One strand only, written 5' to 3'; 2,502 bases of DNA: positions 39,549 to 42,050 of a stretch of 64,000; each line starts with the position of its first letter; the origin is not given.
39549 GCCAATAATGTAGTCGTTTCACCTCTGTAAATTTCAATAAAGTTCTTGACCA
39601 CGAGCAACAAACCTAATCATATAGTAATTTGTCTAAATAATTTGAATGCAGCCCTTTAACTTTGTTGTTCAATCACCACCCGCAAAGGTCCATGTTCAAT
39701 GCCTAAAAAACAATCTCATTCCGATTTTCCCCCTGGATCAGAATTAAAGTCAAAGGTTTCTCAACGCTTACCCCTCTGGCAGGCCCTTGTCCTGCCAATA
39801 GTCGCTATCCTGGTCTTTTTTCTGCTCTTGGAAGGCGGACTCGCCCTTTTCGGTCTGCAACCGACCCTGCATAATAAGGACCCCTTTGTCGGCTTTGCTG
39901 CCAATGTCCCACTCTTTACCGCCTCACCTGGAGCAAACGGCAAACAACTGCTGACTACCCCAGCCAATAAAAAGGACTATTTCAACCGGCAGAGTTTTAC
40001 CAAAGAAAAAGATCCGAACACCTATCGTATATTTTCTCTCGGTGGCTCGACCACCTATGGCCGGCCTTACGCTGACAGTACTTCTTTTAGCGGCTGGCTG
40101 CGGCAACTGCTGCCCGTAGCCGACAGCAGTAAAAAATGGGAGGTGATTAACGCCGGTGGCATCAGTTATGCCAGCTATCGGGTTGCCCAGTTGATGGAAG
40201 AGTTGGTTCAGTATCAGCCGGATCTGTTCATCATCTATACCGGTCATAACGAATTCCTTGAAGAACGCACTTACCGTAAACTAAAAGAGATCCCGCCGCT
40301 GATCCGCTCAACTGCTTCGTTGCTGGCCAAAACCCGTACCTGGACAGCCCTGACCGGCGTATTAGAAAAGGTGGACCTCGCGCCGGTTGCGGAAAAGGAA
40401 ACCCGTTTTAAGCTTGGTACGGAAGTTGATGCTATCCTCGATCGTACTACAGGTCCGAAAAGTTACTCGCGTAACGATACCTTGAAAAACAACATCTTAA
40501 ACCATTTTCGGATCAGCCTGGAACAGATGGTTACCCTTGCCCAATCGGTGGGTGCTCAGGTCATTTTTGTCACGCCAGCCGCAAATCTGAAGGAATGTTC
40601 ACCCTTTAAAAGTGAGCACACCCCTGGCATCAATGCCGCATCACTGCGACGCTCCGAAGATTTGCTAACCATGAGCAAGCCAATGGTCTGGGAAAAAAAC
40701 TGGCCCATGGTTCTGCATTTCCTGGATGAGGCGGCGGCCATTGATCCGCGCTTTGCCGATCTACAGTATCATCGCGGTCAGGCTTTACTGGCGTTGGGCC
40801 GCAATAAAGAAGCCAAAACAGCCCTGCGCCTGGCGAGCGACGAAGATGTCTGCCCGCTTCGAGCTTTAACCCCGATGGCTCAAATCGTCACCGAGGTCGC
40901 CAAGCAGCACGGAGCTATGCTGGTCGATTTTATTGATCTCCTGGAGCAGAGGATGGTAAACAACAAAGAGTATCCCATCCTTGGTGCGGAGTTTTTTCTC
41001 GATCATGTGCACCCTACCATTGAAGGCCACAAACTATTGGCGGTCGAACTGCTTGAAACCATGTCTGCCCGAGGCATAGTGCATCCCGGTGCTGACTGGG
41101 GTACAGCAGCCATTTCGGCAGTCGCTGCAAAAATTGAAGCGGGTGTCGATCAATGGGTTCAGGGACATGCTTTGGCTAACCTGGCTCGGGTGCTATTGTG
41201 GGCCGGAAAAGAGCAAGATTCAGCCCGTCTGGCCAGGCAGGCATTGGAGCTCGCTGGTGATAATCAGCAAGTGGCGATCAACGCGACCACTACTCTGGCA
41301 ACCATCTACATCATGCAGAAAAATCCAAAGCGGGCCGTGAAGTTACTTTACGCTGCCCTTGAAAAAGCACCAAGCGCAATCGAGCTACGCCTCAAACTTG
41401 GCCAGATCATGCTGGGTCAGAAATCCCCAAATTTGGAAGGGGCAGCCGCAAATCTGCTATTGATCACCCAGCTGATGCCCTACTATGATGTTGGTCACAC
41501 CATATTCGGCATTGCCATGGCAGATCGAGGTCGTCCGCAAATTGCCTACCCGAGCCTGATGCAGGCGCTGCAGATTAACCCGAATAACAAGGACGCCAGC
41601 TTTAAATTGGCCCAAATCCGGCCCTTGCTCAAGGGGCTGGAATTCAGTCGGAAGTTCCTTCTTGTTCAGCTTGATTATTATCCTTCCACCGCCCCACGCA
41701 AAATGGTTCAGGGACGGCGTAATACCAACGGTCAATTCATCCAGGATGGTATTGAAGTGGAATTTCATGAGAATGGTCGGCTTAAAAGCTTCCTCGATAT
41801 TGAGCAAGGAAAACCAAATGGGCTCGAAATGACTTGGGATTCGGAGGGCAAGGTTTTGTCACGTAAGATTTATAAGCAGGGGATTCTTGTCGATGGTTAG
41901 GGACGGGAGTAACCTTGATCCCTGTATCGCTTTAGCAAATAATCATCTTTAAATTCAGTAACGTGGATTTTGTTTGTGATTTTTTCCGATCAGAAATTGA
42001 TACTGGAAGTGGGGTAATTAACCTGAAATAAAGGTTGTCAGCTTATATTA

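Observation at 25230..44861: T2SS physically coupled to surface multihaem cytochromes: candidate self-contained extracellular-electron-transfer island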

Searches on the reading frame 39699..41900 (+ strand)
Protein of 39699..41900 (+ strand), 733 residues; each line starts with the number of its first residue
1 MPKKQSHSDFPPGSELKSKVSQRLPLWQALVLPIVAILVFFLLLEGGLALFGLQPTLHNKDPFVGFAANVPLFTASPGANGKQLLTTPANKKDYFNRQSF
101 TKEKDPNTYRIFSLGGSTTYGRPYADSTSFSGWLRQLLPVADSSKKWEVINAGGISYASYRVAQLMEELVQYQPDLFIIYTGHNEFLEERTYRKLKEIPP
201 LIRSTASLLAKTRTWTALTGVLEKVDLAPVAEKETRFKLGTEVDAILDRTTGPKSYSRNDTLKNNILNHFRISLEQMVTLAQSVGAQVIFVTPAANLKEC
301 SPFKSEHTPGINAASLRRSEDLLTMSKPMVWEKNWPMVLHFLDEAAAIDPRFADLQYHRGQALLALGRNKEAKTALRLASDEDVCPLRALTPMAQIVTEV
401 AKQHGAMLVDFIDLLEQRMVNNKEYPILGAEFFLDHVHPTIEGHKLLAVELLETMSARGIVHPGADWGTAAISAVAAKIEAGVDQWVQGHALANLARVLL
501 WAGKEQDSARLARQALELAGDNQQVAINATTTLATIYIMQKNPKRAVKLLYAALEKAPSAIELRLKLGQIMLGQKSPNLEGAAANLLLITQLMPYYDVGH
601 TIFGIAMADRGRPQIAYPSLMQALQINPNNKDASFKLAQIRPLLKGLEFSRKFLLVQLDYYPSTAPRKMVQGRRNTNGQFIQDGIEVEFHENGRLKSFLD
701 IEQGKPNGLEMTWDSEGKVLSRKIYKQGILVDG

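Call 5: search_protein_families(library=pfam, proteins=[window:39699-41900:+], max_evalue=0.01)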
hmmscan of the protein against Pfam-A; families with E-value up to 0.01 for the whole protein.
window:39699-41900:+ (733 aa): 12 families
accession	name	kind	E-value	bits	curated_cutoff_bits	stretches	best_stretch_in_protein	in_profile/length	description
PF13428.12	TPR_14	-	8.7e-13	48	23.5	1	529-570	3-44/44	Tetratricopeptide repeat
PF14559.12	TPR_19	-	1.1e-12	48.5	25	2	340-383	12-55/68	Tetratricopeptide repeat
PF13472.12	Lipase_GDSL_2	-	5e-10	40.6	32.9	1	114-191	2-80/178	GDSL-like Lipase/Acylhydrolase family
PF07719.23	TPR_2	-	1.5e-09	37.7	27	0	353-379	1-27/34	Tetratricopeptide repeat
PF13414.12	TPR_11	-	4.6e-07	29.9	26.8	0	343-367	18-42/42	TPR repeat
PF13431.12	TPR_17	-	1.2e-06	28.8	24.4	0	342-373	2-33/34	Tetratricopeptide repeat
PF00657.28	Lipase_GDSL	-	2.4e-06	28.3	23.6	0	158-222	60-130/208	GDSL-like Lipase/Acylhydrolase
PF00515.34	TPR_1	-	7e-06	26.1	27.8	0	533-559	7-33/34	Tetratricopeptide repeat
PF13424.12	TPR_12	-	3.3e-05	24.4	30.1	1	491-555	5-73/77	Tetratricopeptide repeat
PF13181.12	TPR_8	-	0.00021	21.6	25.7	0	353-379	1-27/34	Tetratricopeptide repeat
PF13374.12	TPR_10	-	0.00038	20.8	27.5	0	491-518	4-31/42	Tetratricopeptide repeat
PF13371.12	TPR_9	-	0.0013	19.1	35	0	332-385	8-59/73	Tetratricopeptide repeat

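Call 33: search_protein_families(library=ncbifam, proteins=[window:39699-41900:+], max_evalue=0.01)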
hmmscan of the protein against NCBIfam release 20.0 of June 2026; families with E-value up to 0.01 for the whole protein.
window:39699-41900:+ (733 aa): 6 families
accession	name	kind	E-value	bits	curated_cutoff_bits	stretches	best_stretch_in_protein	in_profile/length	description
TIGR02917.1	PEP_TPR_lipo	equivalog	5e-12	44.5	312.2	1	491-568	806-878/899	XrtA/PEP-CTERM system TPR-repeat protein PrsT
NF040959.1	MamA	equivalog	2.7e-07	30.3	200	1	502-574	84-152/204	magnetosome protein MamA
NF053720.1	NsdA_fam_reg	subfamily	0.00011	21.9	75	1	492-556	244-397/432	NsdA family TPR-like regulatory protein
TIGR02521.1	type_IV_pilW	equivalog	0.0012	18.4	154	0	522-568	26-72/234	type IV pilus biogenesis/stability protein PilW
NF053617.1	SARPRegAfsRStmc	equivalog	0.0036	15.3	1430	1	460-556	705-805/986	SARP-family global regulator AfsR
TIGR02552.1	LcrH_SycD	equivalog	0.0052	16.5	104.8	0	340-380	73-113/136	SycD/LcrH family type III secretion system chaperone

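Call 39: search_solved_structures(query=window:39699-41900:+, max_evalue=0.01)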
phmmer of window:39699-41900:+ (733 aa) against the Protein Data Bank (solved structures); distinct sequences matched with E-value up to 0.01: 7.
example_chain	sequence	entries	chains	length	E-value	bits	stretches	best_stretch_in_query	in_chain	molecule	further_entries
3cv0_A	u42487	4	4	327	7.3e-05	24.5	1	539-639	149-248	Peroxisome targeting signal 1 receptor PEX5 | Peroxisome targeting signal 1 receptor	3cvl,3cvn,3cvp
9f8w_A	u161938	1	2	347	7.5e-05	24.4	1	539-639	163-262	Peroxisome targeting signal 1 receptor PEX5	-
3cvq_A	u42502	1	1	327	9.3e-05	24.1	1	537-639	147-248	Peroxisome targeting signal 1 receptor PEX5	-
7ntf_A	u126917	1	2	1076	0.00041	22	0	490-640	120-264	Isoform 1 of UDP-N-acetylglucosamine--peptide N-acetylglucosaminyltransferase 110 kDa subu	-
7yeh_B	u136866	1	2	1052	0.00041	22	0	490-640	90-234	UDP-N-acetylglucosamine--peptide N-acetylglucosaminyltransferase 110 kDa subunit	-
7yea_A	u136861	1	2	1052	0.00041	22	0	490-640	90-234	UDP-N-acetylglucosamine--peptide N-acetylglucosaminyltransferase 110 kDa subunit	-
1w3b_A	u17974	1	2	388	0.0093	17.5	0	490-640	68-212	UDP-N-ACETYLGLUCOSAMINE--PEPTIDE N-ACETYLGLUCOSAMINYLTRANSFERASE 110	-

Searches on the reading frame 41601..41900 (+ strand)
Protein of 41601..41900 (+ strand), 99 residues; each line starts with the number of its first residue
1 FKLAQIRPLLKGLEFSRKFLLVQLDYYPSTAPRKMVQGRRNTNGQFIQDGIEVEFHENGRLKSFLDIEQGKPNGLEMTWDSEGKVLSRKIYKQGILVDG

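Call 70: search_protein_families(library=pfam, proteins=[window:41601-41900:+], max_evalue=0.01)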
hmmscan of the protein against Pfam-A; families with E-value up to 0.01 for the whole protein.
window:41601-41900:+ (99 aa): 1 family
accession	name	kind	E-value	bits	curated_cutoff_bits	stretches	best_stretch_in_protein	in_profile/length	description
PF07661.19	MORN_2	-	0.00017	21.8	29.6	0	48-63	1-16/22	MORN repeat variant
